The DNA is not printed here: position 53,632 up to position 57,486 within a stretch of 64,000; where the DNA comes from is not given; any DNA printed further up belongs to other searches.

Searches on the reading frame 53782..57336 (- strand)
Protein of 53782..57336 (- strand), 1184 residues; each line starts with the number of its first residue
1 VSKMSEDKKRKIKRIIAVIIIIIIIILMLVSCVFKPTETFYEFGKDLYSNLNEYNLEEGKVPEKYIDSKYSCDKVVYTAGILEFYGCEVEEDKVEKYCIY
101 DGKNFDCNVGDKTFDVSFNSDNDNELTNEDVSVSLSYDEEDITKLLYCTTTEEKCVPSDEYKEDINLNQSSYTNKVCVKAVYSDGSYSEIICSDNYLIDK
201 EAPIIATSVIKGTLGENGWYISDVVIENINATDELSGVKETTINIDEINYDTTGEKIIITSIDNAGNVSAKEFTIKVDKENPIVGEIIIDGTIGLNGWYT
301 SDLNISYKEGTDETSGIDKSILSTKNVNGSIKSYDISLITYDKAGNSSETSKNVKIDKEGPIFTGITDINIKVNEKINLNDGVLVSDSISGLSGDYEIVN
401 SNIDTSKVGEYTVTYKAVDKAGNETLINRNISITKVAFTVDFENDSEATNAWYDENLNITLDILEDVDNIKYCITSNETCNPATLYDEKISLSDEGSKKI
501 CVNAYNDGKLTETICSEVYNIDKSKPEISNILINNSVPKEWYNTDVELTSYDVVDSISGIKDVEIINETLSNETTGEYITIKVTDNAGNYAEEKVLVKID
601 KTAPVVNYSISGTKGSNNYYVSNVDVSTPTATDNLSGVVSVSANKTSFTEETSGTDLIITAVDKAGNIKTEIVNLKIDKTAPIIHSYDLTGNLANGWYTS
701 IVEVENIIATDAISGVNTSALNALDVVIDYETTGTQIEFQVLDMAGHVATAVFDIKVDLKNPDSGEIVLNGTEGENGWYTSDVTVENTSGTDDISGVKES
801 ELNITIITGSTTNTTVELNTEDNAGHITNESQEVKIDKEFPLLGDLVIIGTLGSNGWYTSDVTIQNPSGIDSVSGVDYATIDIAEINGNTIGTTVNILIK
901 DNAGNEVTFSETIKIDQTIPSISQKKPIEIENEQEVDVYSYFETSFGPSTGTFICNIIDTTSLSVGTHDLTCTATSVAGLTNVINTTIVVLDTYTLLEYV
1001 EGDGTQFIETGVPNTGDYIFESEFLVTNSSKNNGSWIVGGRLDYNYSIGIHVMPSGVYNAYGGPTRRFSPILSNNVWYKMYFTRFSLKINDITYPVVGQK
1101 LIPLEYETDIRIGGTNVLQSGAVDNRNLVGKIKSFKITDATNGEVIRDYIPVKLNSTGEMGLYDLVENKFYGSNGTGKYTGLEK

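Call 24: search_protein_families(library=ncbifam, proteins=[window:53782-57336:-], max_evalue=1e-10)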
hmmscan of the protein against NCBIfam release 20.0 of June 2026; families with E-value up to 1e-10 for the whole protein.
window:53782-57336:- (1184 aa): 1 family
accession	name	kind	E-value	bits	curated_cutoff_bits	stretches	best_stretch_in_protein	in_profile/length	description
NF047446.1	barrel_OmpL47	domain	7.5e-16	58.4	40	0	220-273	1-64/68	OmpL47-type beta-barrel domain-containing protein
